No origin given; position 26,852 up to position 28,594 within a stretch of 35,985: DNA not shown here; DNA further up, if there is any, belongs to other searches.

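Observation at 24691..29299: Orphan BCR/HAD-family ATP-driven radical enzyme module flanked by two different ATPases, with no cognate pathway genes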

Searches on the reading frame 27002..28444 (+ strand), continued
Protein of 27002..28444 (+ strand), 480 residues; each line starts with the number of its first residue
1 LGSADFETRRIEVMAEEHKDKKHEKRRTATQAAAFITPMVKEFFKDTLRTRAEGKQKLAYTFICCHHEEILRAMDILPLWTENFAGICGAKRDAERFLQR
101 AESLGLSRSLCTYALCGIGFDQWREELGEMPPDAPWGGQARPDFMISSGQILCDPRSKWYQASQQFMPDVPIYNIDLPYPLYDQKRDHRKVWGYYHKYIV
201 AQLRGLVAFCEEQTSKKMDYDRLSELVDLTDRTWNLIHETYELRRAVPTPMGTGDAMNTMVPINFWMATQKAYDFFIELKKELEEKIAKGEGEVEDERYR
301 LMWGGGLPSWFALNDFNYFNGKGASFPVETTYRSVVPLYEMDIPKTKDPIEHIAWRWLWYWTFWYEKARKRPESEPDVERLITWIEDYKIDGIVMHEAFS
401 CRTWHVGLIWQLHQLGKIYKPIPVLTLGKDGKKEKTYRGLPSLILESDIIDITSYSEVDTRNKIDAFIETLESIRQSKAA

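Call 44: find_homologous_proteins(query=window:27041-28444:+, max_evalue=0.00001)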
Query window:27041-28444:+ (467 aa): 755 proteins with E <= 0.00001 among 8000 candidates; the best 120 are listed.
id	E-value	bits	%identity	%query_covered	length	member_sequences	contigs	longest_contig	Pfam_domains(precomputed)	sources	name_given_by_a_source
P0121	1.3e-287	972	86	100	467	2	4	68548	PF06050.20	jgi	jgi:benzoyl-CoA reductase/2-hydroxyglutaryl-CoA dehydratase subunit BcrC/BadD/HgdB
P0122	1.7e-282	955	85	100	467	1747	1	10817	PF06050.20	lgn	-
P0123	1.4e-276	936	84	100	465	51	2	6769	PF06050.20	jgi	jgi:benzoyl-CoA reductase/2-hydroxyglutaryl-CoA dehydratase subunit BcrC/BadD/HgdB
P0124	1.5e-270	916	82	100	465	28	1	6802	PF06050.20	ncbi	ncbi:MAG: 2-hydroxyacyl-CoA dehydratase family protein [Deltaproteobacteria bacterium]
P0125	1.1e-269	913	82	100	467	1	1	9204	PF06050.20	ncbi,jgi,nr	ncbi:MAG: 2-hydroxyacyl-CoA dehydratase [Deltaproteobacteria bacterium]|nr:2-hydroxyacyl-CoA dehydra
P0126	1.3e-267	906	80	100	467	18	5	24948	PF06050.20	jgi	-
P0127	2.3e-267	906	79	100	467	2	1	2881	PF06050.20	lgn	-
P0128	2.4e-267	905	81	100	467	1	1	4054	PF06050.20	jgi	jgi:benzoyl-CoA reductase/2-hydroxyglutaryl-CoA dehydratase subunit BcrC/BadD/HgdB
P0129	1.0e-265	900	80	100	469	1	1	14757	PF06050.20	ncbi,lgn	-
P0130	1.5e-265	900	82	100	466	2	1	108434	PF06050.20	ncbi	ncbi:MAG: 2-hydroxyacyl-CoA dehydratase subunit D [Desulfatiglandales bacterium]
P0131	8.4e-265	897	80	99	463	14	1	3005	PF06050.20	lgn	-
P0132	8.6e-265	897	80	100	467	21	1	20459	PF06050.20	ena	-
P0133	1.5e-264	896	80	100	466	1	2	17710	PF06050.20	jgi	jgi:benzoyl-CoA reductase/2-hydroxyglutaryl-CoA dehydratase subunit BcrC/BadD/HgdB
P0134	4.3e-264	895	79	100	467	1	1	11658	PF06050.20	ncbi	-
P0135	4.6e-264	895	80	100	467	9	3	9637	PF06050.20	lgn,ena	-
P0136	8.0e-264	894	79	100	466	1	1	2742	PF06050.20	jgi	-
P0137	1.3e-263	893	81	100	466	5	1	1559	PF06050.20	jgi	jgi:benzoyl-CoA reductase/2-hydroxyglutaryl-CoA dehydratase subunit BcrC/BadD/HgdB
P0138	2.0e-263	893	80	97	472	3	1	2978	PF06050.20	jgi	-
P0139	3.7e-263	892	79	100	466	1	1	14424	PF06050.20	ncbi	-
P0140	6.6e-263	891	80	99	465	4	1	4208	PF06050.20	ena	-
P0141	8.8e-263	890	80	99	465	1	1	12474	PF06050.20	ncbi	-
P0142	1.3e-261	887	79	100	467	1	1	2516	PF06050.20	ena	-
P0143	1.8e-261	886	79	97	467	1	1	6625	PF06050.20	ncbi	-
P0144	4.5e-261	885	78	100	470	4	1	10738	PF06050.20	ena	-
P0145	1.5e-260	883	78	97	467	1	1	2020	PF06050.20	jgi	jgi:benzoyl-CoA reductase/2-hydroxyglutaryl-CoA dehydratase subunit BcrC/BadD/HgdB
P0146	1.6e-260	883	79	95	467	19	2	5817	PF06050.20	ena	-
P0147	5.0e-260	881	79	100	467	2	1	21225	PF06050.20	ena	-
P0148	5.3e-260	881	78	100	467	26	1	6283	PF06050.20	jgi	jgi:benzoyl-CoA reductase/2-hydroxyglutaryl-CoA dehydratase subunit BcrC/BadD/HgdB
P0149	9.2e-260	880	77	100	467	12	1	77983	PF06050.20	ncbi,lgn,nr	ncbi:MAG: 2-hydroxyacyl-CoA dehydratase family protein [Thermodesulfobacteriota bacterium]|nr:2-hydr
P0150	2.1e-259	879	80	100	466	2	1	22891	PF06050.20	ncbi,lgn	-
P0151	7.9e-259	877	83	94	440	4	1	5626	PF06050.20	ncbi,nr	ncbi:MAG: 2-hydroxyacyl-CoA dehydratase family protein, partial [Desulfobacterales bacterium]|nr:2-h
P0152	9.6e-259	877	79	100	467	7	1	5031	PF06050.20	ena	-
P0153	2.8e-258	876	78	100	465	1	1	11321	PF06050.20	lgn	-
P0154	3.4e-258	875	78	100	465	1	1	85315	PF06050.20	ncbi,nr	ncbi:2-hydroxyglutaryl-CoA dehydratase, D-component [delta proteobacterium NaphS2]|nr:2-hydroxygluta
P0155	3.5e-257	872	78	100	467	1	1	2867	PF06050.20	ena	-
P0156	6.7e-257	871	78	100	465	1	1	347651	PF06050.20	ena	-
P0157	7.3e-257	871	78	100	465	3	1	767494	PF06050.20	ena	-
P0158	1.1e-256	870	78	100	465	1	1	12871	PF06050.20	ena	-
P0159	1.4e-256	870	78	100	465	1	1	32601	PF06050.20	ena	-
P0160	2.8e-255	866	78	100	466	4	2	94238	PF06050.20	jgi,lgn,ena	-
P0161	4.0e-254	862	76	100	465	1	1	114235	PF06050.20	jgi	jgi:benzoyl-CoA reductase/2-hydroxyglutaryl-CoA dehydratase subunit BcrC/BadD/HgdB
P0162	4.1e-253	859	76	100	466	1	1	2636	PF06050.20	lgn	-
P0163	4.8e-253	858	77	99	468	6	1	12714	PF06050.20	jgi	-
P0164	1.9e-250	850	75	100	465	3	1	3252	PF06050.20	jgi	jgi:benzoyl-CoA reductase/2-hydroxyglutaryl-CoA dehydratase subunit BcrC/BadD/HgdB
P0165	3.2e-250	849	76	100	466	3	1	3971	PF06050.20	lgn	-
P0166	2.9e-248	843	76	100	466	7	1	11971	PF06050.20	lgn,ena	-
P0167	2.1e-246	836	76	97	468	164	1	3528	PF06050.20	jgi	-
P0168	3.4e-246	836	76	100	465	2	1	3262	PF06050.20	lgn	-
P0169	1.7e-245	833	75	100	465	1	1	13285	PF06050.20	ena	-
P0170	1.9e-245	833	76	97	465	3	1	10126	PF06050.20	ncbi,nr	ncbi:MAG TPA: hypothetical protein DDW42_02425 [Desulfobacteraceae bacterium]|nr:hypothetical protei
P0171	2.5e-245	833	76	97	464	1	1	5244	PF06050.20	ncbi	-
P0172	4.9e-245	832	76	96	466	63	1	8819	PF06050.20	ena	-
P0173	2.1e-243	827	78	100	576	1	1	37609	PF06050.20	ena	-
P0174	4.4e-243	825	75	100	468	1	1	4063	PF06050.20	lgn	-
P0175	1.1e-242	824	74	99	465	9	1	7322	PF06050.20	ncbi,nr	ncbi:MAG: 2-hydroxyacyl-CoA dehydratase [Desulfobacteraceae bacterium]|nr:2-hydroxyacyl-CoA dehydrat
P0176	2.8e-242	823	75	97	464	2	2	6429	PF06050.20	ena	-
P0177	8.2e-242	821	74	100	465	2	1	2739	PF06050.20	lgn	-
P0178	1.0e-241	821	74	97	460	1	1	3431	PF06050.20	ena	-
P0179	1.7e-241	820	74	100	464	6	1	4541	PF06050.20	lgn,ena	-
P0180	2.0e-240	817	73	100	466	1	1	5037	PF06050.20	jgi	-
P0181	3.2e-240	816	73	100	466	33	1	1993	PF06050.20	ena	-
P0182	3.4e-240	816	74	100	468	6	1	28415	PF06050.20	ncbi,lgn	ncbi:MAG: 2-hydroxyacyl-CoA dehydratase subunit D [Thermodesulfobacteriota bacterium]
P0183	4.4e-240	816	73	100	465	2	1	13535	PF06050.20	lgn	-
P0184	4.8e-240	815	73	97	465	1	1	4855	PF06050.20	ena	-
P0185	4.9e-240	815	73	97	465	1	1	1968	PF06050.20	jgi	-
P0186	5.7e-240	815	73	100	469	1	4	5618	PF06050.20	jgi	-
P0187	6.9e-240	815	73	100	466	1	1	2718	PF06050.20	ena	-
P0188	6.9e-240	815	73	100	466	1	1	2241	PF06050.20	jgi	jgi:benzoyl-CoA reductase/2-hydroxyglutaryl-CoA dehydratase subunit BcrC/BadD/HgdB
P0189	1.4e-239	814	74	100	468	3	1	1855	PF06050.20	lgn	-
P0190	1.4e-239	814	74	100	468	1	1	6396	PF06050.20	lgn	-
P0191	1.5e-239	814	72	100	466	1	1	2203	PF06050.20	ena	-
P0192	1.8e-239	814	73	100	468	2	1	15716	PF06050.20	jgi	-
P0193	1.9e-239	813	73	100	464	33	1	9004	PF06050.20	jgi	-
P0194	3.0e-239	813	73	97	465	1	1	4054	PF06050.20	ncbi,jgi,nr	ncbi:MAG: hypothetical protein DRG66_03435 [Deltaproteobacteria bacterium]|nr:MAG: hypothetical prot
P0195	3.4e-239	813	73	100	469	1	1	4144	PF06050.20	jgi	jgi:benzoyl-CoA reductase subunit B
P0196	3.5e-239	813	73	97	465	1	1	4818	PF06050.20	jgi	jgi:benzoyl-CoA reductase/2-hydroxyglutaryl-CoA dehydratase subunit BcrC/BadD/HgdB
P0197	4.4e-239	812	73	100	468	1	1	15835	PF06050.20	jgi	jgi:benzoyl-CoA reductase/2-hydroxyglutaryl-CoA dehydratase subunit BcrC/BadD/HgdB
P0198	4.8e-239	812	73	100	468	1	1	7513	PF06050.20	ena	-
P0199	5.5e-239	812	73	96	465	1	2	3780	PF06050.20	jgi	jgi:benzoyl-CoA reductase/2-hydroxyglutaryl-CoA dehydratase subunit BcrC/BadD/HgdB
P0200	6.5e-239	812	73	100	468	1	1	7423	PF06050.20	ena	-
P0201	7.2e-239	812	73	97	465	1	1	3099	PF06050.20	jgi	-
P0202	8.0e-239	811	73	100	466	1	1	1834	PF06050.20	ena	-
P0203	8.0e-239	811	73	100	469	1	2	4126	PF06050.20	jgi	jgi:benzoyl-CoA reductase subunit B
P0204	9.3e-239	811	73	100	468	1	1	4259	PF06050.20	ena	-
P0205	9.9e-239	811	73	100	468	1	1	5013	PF06050.20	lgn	-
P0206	1.3e-238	811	73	100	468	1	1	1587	PF06050.20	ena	-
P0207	1.6e-238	810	73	100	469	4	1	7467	PF06050.20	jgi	jgi:benzoyl-CoA reductase subunit B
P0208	1.9e-238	810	74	99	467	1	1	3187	PF06050.20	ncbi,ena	-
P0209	1.9e-238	810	74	99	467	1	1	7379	PF06050.20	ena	-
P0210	2.7e-238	810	74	100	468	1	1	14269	PF06050.20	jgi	-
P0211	2.7e-238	810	73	99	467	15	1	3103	PF06050.20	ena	-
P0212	3.0e-238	810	74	99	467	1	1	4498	PF06050.20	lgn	-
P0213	4.4e-238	809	73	100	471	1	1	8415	PF06050.20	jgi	-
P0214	5.5e-238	809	73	96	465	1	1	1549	PF06050.20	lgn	-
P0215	5.9e-238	809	73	99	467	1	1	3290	PF06050.20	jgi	-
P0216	6.1e-238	809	74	99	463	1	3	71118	PF06050.20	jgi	-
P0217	7.4e-238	808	73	97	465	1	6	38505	PF06050.20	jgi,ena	-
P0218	9.5e-238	808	73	96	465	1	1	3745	PF06050.20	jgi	-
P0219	1.4e-237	807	73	96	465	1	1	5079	PF06050.20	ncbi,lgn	-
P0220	1.6e-237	807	72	100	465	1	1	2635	PF06050.20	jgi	jgi:benzoyl-CoA reductase/2-hydroxyglutaryl-CoA dehydratase subunit BcrC/BadD/HgdB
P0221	1.7e-237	807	73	97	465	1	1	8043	PF06050.20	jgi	jgi:benzoyl-CoA reductase/2-hydroxyglutaryl-CoA dehydratase subunit BcrC/BadD/HgdB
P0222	2.2e-237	807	73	97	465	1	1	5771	PF06050.20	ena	-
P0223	3.5e-237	806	73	96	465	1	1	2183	PF06050.20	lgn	-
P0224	8.0e-237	805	73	100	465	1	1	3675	PF06050.20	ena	-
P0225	1.2e-236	804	73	99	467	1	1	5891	PF06050.20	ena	-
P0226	1.5e-236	804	72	100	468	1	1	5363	PF06050.20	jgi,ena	-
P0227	1.9e-236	804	73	99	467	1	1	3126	PF06050.20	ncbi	-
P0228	2.0e-236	804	73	99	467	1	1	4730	PF06050.20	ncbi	-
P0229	2.6e-236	803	73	99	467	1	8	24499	PF06050.20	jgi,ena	-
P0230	2.7e-236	803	73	96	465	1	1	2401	PF06050.20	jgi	jgi:benzoyl-CoA reductase/2-hydroxyglutaryl-CoA dehydratase subunit BcrC/BadD/HgdB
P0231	2.9e-236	803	73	99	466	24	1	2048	PF06050.20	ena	-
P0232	3.2e-236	803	73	100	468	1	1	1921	PF06050.20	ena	-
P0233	3.6e-236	803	73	99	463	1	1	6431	PF06050.20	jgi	jgi:benzoyl-CoA reductase/2-hydroxyglutaryl-CoA dehydratase subunit BcrC/BadD/HgdB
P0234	3.6e-236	803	72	100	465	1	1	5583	PF06050.20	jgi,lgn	jgi:benzoyl-CoA reductase/2-hydroxyglutaryl-CoA dehydratase subunit BcrC/BadD/HgdB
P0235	4.1e-236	802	73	99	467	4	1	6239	PF06050.20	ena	-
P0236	4.4e-236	802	73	99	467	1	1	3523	PF06050.20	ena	-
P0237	6.5e-236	802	72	100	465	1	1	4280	PF06050.20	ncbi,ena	-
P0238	7.9e-236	802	73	97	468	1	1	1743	PF06050.20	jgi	-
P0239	1.3e-235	801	73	99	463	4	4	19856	PF06050.20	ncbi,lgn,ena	-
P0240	2.2e-235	800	72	100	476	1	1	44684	PF06050.20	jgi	jgi:benzoyl-CoA reductase subunit B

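Call 45: find_encoding_contigs(protein=P0154, flank=10000, max_places=2)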
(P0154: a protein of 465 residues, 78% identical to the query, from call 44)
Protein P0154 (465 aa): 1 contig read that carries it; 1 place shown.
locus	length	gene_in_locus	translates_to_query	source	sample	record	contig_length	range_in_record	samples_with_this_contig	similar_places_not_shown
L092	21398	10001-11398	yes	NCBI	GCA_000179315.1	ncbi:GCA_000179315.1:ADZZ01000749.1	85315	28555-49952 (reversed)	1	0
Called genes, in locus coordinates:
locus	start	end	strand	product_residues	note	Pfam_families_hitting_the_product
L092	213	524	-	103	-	-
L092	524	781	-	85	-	PF19891:DUF6364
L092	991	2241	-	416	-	PF00144:Beta-lactamase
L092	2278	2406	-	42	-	-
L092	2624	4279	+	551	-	PF13506:Glyco_transf_21, PF13641:Glyco_tranf_2_3, PF00535:Glycos_transf_2, PF03142:Chitin_synth_2 (weak), PF13632:Glyco_trans_2_3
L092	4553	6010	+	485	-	PF00672:HAMP, PF00512:HisKA, PF02518:HATPase_c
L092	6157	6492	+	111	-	-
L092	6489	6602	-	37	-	-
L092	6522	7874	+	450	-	PF00072:Response_reg, PF00158:Sigma54_activat, PF14532:Sigma54_activ_2, PF07728:AAA_5 (weak), PF25601:AAA_lid_14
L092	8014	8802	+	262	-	PF01869:BcrAD_BadFG, PF02782:FGGY_C (weak)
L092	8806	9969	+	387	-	PF06050:HGD-D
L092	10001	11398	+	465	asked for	PF06050:HGD-D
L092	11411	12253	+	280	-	PF01869:BcrAD_BadFG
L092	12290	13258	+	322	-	PF00165:HTH_AraC (weak), PF12833:HTH_18, PF00165:HTH_AraC, PF06445:GyrI-like, PF14526:Cass2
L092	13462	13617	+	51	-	PF06314:ADC (weak)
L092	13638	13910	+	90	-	-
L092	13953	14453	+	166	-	-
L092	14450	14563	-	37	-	-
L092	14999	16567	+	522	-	PF01039:Carboxyl_trans, PF03255:ACCA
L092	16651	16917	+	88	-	PF00364:Biotin_lipoyl, PF25917:BSH_RND (weak), PF25973:BSH_CzcB (faint), PF25984:BSH_YknX (faint)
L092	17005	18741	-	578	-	PF02538:Hydantoinase_B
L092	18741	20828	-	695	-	PF05378:Hydant_A_N, PF01968:Hydantoinase_A, PF19278:Hydant_A_C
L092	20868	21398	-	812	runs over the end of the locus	PF01315:Ald_Xan_dh_C, PF02738:MoCoBD_1, PF20256:MoCoBD_2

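Call 46: find_encoding_contigs(protein=P0130, flank=10000, max_places=2)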
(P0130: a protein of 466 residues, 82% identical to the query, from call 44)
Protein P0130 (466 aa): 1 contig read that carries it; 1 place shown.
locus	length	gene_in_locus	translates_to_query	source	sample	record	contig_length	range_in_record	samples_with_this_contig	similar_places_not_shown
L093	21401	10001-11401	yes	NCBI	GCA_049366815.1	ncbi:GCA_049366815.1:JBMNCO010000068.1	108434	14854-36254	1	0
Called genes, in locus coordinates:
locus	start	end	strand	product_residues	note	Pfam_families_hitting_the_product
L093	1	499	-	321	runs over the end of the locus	PF04055:Radical_SAM, PF13353:Fer4_12 (weak)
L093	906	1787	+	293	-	PF00106:adh_short, PF08659:KR, PF13561:adh_short_C2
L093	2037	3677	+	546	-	PF03721:UDPG_MGDP_dh_N, PF00984:UDPG_MGDP_dh, PF03720:UDPG_MGDP_dh_C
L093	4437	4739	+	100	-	-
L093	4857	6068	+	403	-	PF13447:Multi-haem_cyto, PF14522:Cytochrome_C7 (faint), PF14537:Cytochrom_c3_2 (faint), PF13435:Cytochrome_C554 (weak)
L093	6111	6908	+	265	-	PF01869:BcrAD_BadFG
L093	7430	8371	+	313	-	PF00753:Lactamase_B, PF19583:ODP (weak)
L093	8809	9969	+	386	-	PF06050:HGD-D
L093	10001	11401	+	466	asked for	PF06050:HGD-D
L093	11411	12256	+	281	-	PF01869:BcrAD_BadFG, PF02782:FGGY_C (faint)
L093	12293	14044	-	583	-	PF01476:LysM (faint)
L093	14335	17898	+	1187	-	PF02463:SMC_N, PF13175:AAA_15 (weak), PF13304:AAA_21 (weak), PF13476:AAA_23 (weak), PF06470:SMC_hinge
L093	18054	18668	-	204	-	PF01810:LysE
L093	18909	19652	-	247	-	PF04055:Radical_SAM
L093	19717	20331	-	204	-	PF12766:Pyridox_oxase_2, PF01243:PNPOx_N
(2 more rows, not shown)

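Call 48: search_protein_representatives(protein=window:27041-28444:+)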
Query: 467 residues. Proteins with E-value up to 0.001 (for the whole library): 1081; up to 1e-10: 548; up to 1e-30: 143. The best 150 are listed.
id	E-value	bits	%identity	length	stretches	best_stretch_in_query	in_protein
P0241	6.4e-141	486.8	60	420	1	11-357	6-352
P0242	5.4e-113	394.7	48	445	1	12-464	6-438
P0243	6.3e-110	384.6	47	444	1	21-465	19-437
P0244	1.3e-103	363.8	81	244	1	238-422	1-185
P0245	2.2e-87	310.3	78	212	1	1-177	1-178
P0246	5.7e-82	292.4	84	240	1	129-280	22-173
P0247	5.6e-79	282.5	40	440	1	26-463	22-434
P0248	3.2e-78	280.0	39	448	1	15-464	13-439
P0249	1.1e-77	278.2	50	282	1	12-281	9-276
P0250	2.7e-77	277.0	87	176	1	15-153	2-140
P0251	4.6e-73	263.0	36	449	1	16-460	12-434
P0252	1.5e-72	261.4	38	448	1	16-463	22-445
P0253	3.1e-70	253.7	36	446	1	14-464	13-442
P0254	8.7e-70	252.2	37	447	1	13-465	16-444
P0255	3.4e-66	240.4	67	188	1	224-370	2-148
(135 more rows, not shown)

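Call 51: find_encoding_contigs(protein=P0157, flank=10000, max_places=1)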
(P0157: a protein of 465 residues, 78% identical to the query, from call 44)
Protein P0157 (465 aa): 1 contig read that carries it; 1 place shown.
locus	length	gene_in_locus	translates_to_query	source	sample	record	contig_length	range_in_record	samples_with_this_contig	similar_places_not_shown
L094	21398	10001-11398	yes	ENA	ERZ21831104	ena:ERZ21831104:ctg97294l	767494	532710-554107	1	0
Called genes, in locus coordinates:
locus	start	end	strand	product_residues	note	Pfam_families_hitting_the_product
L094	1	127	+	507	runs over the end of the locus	PF02661:Fic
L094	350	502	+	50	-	-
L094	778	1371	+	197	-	-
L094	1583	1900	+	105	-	-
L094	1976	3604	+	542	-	PF00496:SBP_bac_5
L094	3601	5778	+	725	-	PF00512:HisKA, PF02518:HATPase_c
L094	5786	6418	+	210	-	PF00072:Response_reg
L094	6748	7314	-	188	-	PF10050:DUF2284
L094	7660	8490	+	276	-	PF01869:BcrAD_BadFG, PF02782:FGGY_C (faint)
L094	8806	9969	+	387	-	PF06050:HGD-D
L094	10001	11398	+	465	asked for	PF06050:HGD-D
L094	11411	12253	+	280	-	PF01869:BcrAD_BadFG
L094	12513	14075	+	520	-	PF01039:Carboxyl_trans, PF03255:ACCA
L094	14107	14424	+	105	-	PF00364:Biotin_lipoyl, PF25919:BSH_CusB (weak), PF25984:BSH_YknX (faint)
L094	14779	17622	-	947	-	PF00111:Fer2 (weak), PF13085:Fer2_3 (weak), PF01799:Fer2_2, PF01315:Ald_Xan_dh_C, PF02738:MoCoBD_1, PF20256:MoCoBD_2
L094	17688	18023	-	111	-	PF00941:FAD_binding_5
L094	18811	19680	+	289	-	-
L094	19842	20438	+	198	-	PF02525:Flavodoxin_2 (weak), PF03358:FMN_red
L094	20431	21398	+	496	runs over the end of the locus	PF00501:AMP-binding, PF13193:AMP-binding_C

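Call 52: find_encoding_contigs(protein=P0156, flank=10000, max_places=1)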
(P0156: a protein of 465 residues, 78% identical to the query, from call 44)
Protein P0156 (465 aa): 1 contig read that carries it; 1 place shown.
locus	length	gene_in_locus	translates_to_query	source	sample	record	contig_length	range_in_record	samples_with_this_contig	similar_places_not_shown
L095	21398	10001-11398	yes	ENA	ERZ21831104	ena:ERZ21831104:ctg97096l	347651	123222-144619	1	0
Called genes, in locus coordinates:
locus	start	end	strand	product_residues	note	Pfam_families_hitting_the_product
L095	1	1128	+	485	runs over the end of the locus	PF00672:HAMP, PF00512:HisKA, PF02518:HATPase_c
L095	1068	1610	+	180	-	-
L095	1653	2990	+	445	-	PF00072:Response_reg, PF00158:Sigma54_activat, PF14532:Sigma54_activ_2, PF07728:AAA_5, PF25601:AAA_lid_14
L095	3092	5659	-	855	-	PF00989:PAS (weak), PF00512:HisKA, PF02518:HATPase_c, PF00072:Response_reg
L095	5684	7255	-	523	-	PF05763:DUF835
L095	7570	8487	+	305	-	PF01869:BcrAD_BadFG, PF02782:FGGY_C (faint)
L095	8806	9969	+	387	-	PF06050:HGD-D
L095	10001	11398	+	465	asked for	PF06050:HGD-D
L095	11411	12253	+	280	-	PF01869:BcrAD_BadFG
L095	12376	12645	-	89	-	-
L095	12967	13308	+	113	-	-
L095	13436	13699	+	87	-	-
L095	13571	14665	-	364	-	PF04055:Radical_SAM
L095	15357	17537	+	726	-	PF08126:Propeptide_C25, PF01364:Peptidase_C25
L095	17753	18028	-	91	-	-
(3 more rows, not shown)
